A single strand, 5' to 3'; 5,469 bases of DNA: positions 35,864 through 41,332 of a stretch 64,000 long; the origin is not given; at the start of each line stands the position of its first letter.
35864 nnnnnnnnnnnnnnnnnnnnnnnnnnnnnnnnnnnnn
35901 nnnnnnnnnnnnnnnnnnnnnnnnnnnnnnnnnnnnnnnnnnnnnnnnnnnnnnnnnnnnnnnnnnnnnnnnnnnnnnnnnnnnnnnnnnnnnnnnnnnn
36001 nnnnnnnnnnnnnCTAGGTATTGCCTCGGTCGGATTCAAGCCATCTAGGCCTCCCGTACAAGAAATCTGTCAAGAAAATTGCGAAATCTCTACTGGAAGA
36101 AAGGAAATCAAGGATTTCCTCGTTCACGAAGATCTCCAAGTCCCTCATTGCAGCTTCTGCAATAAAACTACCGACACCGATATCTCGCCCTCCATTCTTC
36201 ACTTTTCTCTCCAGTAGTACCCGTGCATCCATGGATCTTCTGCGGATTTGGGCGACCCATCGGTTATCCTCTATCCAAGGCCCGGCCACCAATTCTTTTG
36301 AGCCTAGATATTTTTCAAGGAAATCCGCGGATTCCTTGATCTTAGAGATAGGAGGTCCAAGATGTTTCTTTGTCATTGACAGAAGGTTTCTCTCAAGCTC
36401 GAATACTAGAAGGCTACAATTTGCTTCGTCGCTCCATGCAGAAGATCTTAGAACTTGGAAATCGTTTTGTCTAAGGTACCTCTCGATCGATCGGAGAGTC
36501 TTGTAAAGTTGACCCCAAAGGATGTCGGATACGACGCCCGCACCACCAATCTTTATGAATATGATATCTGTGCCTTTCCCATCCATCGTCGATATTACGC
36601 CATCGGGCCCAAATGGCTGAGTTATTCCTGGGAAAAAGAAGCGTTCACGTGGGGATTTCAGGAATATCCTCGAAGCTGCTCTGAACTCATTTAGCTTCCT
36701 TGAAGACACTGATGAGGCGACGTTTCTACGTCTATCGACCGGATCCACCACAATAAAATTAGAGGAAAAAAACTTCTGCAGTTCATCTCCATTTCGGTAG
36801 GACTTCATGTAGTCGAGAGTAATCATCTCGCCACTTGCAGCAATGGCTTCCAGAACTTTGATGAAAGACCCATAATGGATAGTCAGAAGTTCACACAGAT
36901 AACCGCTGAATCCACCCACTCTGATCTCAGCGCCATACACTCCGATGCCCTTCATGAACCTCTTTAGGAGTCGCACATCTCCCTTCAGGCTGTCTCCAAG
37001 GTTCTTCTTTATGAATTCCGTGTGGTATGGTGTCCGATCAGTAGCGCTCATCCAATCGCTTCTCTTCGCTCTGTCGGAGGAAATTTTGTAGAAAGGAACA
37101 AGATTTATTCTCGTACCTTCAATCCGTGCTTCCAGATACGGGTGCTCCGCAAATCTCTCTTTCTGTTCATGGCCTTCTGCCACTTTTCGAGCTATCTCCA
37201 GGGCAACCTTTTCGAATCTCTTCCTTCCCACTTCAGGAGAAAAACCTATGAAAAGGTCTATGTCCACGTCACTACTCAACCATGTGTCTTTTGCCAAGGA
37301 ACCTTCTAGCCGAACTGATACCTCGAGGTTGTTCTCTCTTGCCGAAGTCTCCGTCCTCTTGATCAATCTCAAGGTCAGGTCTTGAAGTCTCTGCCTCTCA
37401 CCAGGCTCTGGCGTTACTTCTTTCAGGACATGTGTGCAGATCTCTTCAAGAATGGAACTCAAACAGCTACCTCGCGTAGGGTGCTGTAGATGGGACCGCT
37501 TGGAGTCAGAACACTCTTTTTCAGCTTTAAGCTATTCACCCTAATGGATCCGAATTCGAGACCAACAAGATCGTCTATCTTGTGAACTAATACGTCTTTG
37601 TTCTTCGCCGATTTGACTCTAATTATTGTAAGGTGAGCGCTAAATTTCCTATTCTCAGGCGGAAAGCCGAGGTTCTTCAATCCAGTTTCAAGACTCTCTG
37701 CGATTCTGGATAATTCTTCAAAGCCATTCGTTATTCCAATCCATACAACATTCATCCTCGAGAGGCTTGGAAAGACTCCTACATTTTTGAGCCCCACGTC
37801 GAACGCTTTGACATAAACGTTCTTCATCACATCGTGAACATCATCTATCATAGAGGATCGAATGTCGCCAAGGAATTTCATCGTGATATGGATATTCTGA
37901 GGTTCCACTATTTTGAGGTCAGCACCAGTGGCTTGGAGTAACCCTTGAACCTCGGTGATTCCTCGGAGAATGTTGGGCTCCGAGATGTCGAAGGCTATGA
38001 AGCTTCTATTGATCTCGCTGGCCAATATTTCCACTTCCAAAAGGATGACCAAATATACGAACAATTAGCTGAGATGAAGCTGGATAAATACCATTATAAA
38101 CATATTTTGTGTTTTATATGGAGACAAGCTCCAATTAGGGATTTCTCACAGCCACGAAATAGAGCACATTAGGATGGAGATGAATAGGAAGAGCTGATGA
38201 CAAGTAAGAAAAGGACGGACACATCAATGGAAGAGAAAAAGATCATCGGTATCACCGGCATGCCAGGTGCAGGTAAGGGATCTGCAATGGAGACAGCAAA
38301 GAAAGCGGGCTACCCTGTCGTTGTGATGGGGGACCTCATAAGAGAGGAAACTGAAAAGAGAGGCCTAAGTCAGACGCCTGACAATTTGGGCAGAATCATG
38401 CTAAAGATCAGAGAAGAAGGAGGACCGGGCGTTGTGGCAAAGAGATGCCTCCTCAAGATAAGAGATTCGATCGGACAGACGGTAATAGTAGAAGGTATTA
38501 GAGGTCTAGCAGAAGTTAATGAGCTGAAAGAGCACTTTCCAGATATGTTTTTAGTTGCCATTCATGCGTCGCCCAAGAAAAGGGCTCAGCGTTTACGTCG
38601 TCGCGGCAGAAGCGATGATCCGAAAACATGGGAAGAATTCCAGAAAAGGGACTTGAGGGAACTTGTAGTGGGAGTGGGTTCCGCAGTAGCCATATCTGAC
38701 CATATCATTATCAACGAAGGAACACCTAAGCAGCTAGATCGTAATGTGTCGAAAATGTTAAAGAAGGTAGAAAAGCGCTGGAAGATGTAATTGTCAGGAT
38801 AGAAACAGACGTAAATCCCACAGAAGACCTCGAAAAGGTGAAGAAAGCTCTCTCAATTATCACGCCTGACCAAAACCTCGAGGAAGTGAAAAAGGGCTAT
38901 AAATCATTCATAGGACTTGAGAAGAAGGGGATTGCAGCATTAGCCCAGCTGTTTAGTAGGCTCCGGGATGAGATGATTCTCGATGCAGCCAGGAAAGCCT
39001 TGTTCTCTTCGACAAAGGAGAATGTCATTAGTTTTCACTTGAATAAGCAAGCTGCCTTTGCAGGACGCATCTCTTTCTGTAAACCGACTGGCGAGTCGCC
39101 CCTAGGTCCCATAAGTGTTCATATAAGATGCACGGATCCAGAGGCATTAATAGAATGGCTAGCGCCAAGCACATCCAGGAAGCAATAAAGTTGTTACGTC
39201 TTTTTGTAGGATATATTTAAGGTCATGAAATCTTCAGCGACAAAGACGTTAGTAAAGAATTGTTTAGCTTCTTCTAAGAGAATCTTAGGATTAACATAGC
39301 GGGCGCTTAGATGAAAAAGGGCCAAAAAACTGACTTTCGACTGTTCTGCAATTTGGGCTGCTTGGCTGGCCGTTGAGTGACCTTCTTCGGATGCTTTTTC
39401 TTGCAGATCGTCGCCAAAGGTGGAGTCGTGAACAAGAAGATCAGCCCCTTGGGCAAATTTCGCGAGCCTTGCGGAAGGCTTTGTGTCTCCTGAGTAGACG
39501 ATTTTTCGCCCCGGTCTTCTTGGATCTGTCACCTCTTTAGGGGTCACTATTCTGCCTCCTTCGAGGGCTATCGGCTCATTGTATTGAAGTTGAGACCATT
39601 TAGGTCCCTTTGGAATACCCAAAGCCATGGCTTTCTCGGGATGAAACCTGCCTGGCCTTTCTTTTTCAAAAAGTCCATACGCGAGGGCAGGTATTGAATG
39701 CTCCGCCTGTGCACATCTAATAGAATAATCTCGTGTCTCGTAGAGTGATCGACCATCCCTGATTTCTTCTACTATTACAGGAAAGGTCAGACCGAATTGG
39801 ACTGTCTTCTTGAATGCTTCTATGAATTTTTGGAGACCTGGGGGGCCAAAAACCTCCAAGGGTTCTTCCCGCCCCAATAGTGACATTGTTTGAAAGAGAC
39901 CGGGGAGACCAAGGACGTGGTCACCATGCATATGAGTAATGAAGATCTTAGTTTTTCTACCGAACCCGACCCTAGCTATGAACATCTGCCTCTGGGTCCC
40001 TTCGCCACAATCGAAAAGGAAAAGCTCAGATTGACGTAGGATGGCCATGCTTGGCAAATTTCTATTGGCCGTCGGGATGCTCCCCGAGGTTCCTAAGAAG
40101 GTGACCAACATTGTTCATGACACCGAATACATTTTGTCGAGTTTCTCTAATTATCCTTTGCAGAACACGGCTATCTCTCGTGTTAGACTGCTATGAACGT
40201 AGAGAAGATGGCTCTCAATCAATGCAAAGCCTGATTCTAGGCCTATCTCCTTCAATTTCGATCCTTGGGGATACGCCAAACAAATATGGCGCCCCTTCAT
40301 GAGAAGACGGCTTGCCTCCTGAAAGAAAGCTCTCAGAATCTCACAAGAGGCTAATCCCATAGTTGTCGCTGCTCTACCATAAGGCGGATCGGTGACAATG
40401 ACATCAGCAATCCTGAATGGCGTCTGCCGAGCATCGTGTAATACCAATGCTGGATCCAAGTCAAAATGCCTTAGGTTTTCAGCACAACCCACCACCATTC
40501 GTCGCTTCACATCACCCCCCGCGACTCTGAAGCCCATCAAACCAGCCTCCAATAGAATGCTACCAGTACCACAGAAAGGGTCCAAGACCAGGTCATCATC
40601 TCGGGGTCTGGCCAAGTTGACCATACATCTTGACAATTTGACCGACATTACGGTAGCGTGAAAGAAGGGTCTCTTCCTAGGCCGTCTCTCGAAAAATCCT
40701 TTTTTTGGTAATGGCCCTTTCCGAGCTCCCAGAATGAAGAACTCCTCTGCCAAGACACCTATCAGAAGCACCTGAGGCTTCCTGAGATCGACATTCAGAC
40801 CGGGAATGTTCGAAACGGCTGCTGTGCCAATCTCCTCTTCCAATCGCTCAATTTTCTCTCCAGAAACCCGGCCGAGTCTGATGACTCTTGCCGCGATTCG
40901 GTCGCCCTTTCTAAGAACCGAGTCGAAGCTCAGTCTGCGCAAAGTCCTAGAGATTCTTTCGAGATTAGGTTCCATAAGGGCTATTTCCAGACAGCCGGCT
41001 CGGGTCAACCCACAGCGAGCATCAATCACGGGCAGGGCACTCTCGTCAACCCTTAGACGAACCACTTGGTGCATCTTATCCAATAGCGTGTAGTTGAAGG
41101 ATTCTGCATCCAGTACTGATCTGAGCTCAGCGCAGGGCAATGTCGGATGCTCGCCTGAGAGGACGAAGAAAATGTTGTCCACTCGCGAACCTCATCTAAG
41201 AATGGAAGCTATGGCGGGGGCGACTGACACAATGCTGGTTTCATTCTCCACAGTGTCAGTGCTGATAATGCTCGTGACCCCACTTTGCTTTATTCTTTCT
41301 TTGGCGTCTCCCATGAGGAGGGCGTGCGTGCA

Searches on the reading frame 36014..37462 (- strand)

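Call 19: search_protein_families(library=pfam, proteins=[window:36014-37462:-], max_evalue=0.001)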
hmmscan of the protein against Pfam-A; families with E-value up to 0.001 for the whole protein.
window:36014-37462:- (482 aa): 3 families
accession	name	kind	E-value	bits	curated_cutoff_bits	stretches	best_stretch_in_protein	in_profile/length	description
PF09249.16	tRNA_NucTransf2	-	3.8e-39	133.9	27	1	162-277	2-113/113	tRNA nucleotidyltransferase, second domain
PF21133.2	CAA_C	-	1.7e-26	93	22.2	1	296-441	1-138/144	CCA-adding enzyme, C-terminal domain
PF01909.29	NTP_transf_2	-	9.3e-09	36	21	1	35-135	2-85/93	Nucleotidyltransferase domain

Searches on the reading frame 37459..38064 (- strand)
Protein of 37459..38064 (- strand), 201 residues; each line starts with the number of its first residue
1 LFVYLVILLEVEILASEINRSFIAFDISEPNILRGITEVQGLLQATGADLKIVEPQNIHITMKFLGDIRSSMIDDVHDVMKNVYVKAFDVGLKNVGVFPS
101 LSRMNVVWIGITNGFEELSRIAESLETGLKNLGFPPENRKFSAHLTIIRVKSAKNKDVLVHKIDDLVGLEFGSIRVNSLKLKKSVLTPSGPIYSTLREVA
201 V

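Call 19: search_protein_families(library=pfam, proteins=[window:37459-38064:-], max_evalue=0.001)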
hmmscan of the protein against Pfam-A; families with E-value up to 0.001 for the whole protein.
window:37459-38064:- (201 aa): 2 families
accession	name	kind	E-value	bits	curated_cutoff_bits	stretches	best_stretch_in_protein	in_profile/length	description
PF02834.22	LigT_PEase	-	3e-24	85.4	23.3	2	30-108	5-87/87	LigT like Phosphoesterase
PF13563.12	2_5_RNA_ligase2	-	4.2e-08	33.8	27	1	56-168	24-135/152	2'-5' RNA ligase superfamily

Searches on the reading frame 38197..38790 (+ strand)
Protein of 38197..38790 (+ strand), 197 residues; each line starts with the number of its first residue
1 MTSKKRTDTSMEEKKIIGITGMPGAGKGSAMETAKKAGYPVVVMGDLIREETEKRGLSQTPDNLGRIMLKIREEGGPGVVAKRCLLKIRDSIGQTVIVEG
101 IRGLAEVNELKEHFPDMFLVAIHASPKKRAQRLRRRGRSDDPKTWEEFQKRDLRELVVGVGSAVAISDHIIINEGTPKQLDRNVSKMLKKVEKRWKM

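Call 18: search_protein_families(library=pfam, proteins=[window:38197-38790:+], max_evalue=0.001)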
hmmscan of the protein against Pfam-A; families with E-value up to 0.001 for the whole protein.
window:38197-38790:+ (197 aa): 2 families
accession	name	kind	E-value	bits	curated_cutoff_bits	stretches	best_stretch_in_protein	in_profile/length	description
PF13207.12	AAA_17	-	1.2e-17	64.9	27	1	20-148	1-135/136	AAA domain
PF13238.12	AAA_18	-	2.5e-11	44.6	29.4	1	17-152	1-126/128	AAA domain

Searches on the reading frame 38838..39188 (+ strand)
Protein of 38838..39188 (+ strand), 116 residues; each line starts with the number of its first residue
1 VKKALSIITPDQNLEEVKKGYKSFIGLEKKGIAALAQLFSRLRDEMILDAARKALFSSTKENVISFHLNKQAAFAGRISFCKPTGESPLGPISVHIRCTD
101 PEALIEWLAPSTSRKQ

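Call 18: search_protein_families(library=pfam, proteins=[window:38838-39188:+], max_evalue=0.001)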
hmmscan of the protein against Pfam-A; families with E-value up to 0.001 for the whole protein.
window:38838-39188:+ (116 aa): 1 family
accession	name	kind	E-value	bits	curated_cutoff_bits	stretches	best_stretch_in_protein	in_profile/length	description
PF01877.22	RNA_binding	-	3.7e-05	24.4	26.9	1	32-96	59-118/120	RNA binding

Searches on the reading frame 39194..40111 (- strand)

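Call 18: search_protein_families(library=pfam, proteins=[window:39194-40111:-], max_evalue=0.001)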
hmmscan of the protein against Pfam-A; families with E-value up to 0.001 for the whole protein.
window:39194-40111:- (305 aa): 3 families
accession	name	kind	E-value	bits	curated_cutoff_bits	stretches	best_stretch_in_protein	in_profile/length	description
PF12706.13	Lactamase_B_2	-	4.9e-15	56.1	27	2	199-267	132-199/200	Beta-lactamase superfamily domain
PF00753.33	Lactamase_B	-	1.2e-07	32.3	22.7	1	26-95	13-86/196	Metallo-beta-lactamase superfamily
PF13691.12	Lactamase_B_4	-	7.7e-07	29.1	27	1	20-68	13-63/63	tRNase Z endonuclease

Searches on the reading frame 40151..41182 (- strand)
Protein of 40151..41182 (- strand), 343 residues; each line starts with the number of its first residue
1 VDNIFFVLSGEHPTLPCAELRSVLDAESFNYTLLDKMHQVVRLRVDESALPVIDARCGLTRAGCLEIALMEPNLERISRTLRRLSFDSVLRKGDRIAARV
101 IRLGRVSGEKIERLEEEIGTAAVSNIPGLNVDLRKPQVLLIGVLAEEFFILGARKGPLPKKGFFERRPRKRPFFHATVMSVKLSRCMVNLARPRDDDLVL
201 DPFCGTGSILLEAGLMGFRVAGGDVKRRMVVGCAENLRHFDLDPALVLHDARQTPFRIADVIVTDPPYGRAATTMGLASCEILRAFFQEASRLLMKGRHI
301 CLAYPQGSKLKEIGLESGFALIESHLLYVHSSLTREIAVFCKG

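Call 18: search_protein_families(library=pfam, proteins=[window:40151-41182:-], max_evalue=0.001)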
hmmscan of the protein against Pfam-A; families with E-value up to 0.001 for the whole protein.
window:40151-41182:- (343 aa): 5 families
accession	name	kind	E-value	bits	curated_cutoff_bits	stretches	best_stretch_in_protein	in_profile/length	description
PF01170.24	UPF0020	-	1.3e-27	97.2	22.3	1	168-335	1-195/197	RMKL-like, methyltransferase domain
PF01555.25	N6_N4_Mtase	-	4.4e-09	37.1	26.7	1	173-227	160-213/221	DNA methylase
PF13847.12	Methyltransf_31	-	8.7e-05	22.7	27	1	196-306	4-113/145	Methyltransferase domain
PF13649.12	Methyltransf_25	-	0.00013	23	27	1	199-295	1-94/97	Methyltransferase domain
PF02384.22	N6_Mtase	-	0.00074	19.4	20.4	0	182-214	33-65/311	N-6 DNA Methylase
